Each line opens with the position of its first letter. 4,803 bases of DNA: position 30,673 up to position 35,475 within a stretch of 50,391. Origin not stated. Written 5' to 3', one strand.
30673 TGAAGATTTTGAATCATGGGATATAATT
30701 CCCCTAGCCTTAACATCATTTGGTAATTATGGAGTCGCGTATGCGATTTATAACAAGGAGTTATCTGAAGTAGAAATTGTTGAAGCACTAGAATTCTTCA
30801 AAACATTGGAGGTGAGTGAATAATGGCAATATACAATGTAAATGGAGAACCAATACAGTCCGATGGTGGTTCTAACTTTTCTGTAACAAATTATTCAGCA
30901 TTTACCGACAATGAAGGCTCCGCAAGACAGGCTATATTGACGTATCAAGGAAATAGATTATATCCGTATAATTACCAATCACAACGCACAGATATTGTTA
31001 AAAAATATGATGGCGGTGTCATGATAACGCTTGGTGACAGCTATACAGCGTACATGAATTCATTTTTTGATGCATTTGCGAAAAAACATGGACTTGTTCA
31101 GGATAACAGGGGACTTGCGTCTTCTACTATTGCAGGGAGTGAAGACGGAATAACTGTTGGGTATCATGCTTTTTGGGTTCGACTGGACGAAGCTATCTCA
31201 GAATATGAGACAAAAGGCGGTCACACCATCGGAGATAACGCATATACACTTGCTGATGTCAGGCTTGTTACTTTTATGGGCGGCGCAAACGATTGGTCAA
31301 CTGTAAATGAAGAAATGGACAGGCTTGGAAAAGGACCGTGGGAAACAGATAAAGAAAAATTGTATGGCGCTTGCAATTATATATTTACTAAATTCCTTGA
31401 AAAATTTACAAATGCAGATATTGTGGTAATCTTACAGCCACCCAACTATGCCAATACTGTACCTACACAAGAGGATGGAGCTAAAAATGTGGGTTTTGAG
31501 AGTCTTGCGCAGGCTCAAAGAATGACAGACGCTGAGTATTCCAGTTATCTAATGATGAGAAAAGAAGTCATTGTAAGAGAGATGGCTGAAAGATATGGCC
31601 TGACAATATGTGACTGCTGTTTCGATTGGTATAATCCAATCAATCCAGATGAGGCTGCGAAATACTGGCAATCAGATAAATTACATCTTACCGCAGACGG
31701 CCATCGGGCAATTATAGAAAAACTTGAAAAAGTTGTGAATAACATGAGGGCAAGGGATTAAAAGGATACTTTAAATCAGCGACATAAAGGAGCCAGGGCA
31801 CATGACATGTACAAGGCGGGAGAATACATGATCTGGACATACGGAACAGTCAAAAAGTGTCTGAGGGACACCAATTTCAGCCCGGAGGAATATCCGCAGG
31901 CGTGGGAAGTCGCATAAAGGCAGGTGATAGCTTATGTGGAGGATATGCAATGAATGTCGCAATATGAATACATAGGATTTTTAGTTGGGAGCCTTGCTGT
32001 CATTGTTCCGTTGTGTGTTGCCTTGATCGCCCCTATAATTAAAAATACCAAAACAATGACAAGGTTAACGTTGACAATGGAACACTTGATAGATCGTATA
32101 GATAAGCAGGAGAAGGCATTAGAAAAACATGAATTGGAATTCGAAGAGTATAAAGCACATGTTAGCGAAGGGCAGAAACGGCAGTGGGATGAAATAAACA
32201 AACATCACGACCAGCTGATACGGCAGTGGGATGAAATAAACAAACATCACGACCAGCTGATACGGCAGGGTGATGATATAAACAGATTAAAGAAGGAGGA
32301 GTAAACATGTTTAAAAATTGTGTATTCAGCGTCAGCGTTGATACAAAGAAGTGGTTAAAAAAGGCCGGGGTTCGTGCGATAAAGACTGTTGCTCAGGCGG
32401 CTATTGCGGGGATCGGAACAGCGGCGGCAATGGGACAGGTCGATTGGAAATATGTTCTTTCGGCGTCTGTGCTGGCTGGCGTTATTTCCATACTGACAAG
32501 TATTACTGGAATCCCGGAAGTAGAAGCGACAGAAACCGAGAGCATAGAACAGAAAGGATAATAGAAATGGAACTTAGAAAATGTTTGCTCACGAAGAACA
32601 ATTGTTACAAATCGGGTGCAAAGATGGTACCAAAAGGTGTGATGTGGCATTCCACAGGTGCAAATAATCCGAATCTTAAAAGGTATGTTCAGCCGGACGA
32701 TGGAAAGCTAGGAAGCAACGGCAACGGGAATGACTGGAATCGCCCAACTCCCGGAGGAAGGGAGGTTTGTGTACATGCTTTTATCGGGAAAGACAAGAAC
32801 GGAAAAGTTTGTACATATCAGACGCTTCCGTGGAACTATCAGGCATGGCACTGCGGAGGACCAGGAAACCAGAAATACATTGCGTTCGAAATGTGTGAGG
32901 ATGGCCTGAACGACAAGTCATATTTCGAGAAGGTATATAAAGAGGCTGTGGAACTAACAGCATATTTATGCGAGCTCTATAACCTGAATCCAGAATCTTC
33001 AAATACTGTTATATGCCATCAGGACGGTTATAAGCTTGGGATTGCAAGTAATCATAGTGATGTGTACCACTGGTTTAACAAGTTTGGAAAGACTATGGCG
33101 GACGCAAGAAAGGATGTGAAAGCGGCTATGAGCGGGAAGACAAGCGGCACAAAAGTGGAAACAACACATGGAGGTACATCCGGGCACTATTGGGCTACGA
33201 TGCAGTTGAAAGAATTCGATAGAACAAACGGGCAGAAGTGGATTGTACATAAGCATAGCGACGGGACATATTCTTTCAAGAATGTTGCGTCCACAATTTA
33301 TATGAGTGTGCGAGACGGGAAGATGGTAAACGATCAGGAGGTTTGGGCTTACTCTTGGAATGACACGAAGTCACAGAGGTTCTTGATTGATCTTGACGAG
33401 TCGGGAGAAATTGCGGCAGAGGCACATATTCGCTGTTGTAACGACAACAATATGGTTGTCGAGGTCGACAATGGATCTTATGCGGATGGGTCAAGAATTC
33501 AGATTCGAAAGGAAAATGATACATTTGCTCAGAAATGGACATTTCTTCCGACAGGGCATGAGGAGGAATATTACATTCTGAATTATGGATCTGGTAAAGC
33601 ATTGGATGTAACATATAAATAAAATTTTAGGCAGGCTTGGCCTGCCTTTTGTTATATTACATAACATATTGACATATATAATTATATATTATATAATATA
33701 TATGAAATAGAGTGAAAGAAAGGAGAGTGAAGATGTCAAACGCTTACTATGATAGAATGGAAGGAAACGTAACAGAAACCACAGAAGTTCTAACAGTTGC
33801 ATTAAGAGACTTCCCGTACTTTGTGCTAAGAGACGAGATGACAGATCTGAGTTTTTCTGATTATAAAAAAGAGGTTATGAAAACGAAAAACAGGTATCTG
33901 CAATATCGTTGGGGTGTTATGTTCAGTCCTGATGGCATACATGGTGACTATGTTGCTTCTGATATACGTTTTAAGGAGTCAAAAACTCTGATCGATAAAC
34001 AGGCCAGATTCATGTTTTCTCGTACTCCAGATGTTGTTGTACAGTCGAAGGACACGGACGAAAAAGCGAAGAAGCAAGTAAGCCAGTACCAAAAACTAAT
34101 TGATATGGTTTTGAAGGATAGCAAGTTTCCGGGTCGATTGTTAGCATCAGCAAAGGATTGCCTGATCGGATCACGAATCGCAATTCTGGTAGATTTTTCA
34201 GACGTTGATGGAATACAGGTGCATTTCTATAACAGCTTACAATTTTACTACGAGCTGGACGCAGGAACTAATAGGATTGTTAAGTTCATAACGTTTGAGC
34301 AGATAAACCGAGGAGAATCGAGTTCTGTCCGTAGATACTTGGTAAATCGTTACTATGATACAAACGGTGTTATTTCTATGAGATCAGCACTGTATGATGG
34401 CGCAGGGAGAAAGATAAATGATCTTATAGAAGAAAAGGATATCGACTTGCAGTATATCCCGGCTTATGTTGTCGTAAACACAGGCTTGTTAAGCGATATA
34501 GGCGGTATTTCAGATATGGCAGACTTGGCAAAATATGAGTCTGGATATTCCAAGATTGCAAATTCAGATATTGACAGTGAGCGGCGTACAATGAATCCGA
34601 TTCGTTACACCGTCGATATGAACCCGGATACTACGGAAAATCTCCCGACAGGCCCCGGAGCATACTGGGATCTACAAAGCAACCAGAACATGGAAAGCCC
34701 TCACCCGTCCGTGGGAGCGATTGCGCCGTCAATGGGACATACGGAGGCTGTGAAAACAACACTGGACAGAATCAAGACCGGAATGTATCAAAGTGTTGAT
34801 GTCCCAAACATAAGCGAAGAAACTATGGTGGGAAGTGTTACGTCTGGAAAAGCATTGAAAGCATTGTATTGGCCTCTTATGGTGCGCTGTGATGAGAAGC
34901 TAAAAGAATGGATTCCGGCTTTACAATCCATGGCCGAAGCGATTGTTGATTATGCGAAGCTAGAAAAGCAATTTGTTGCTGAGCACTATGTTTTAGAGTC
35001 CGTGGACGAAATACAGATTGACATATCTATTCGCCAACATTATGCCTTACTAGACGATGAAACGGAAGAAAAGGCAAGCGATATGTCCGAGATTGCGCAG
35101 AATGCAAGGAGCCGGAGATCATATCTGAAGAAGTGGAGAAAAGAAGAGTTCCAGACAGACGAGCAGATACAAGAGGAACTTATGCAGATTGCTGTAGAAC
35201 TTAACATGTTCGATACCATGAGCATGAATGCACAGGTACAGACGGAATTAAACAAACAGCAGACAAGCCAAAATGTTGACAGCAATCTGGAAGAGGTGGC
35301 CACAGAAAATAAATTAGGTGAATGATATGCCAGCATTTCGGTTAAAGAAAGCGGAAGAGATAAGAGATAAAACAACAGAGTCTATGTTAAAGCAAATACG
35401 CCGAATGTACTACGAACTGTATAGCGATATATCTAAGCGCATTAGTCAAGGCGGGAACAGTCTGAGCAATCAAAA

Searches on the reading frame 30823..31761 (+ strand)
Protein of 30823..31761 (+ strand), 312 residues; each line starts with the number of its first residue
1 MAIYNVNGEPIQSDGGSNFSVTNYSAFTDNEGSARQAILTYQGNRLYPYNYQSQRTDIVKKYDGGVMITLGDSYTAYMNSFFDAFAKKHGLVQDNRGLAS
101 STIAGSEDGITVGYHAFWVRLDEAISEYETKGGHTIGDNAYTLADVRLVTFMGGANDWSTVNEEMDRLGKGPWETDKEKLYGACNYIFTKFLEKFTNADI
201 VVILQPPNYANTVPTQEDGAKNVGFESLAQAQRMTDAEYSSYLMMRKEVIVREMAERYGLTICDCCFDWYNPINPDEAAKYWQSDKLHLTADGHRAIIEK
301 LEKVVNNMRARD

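Call 14: search_protein_families(library=pfam, proteins=[window:30823-31761:+], max_evalue=0.001)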
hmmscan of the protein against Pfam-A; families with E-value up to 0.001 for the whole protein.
window:30823-31761:+ (312 aa): 1 family
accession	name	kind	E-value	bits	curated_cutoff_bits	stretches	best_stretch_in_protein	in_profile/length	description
PF13472.12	Lipase_GDSL_2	-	4e-09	37.7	32.9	1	70-296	2-178/178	GDSL-like Lipase/Acylhydrolase family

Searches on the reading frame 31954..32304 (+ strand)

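Call 14: search_protein_families(library=pfam, proteins=[window:31954-32304:+], max_evalue=0.001)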
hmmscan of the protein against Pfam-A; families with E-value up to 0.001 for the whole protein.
window:31954-32304:+ (116 aa): 1 family
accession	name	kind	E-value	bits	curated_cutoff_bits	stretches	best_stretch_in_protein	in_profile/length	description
PF08496.15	Peptidase_S49_N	-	0.0004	20.9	27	1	4-84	4-85/147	Peptidase family S49 N-terminal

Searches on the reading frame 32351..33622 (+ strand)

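Call 14: search_protein_families(library=pfam, proteins=[window:32351-33622:+], max_evalue=0.001)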
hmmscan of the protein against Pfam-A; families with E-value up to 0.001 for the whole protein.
window:32351-33622:+ (423 aa): 3 families
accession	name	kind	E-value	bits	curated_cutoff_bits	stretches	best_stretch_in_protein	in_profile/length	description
PF14200.12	RicinB_lectin_2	-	3.5e-19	69.7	25.6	2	294-385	2-88/89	Ricin-type beta-trefoil lectin domain-like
PF01510.30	Amidase_2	-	2.6e-18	67.1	26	1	93-225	4-121/131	N-acetylmuramoyl-L-alanine amidase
PF00652.28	Ricin_B_lectin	-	4.7e-05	24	29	1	307-421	3-103/126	Ricin-type beta-trefoil lectin domain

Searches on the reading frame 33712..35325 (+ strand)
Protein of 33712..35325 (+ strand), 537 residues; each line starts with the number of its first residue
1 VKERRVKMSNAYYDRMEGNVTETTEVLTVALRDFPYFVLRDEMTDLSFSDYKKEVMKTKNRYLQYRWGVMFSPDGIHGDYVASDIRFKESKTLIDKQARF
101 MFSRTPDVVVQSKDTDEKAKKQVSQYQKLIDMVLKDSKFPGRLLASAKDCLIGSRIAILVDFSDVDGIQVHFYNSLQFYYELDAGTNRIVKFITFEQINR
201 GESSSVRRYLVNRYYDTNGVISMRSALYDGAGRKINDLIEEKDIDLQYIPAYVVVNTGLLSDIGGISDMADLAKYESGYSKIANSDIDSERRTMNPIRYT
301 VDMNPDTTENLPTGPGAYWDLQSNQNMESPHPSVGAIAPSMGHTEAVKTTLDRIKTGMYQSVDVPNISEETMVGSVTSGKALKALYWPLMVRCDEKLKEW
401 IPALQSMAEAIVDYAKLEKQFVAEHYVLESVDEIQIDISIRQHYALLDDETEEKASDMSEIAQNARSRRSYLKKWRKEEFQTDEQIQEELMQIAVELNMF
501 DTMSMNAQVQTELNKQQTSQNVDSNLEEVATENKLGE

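Call 14: search_protein_families(library=pfam, proteins=[window:33712-35325:+], max_evalue=0.001)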
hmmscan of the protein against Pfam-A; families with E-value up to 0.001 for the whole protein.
window:33712-35325:+ (537 aa): 1 family
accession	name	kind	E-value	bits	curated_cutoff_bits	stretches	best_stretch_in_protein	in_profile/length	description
PF05133.19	SPP1_portal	-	2.2e-21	76.8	25.5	1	90-490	48-410/416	Phage portal protein, SPP1 Gp6-like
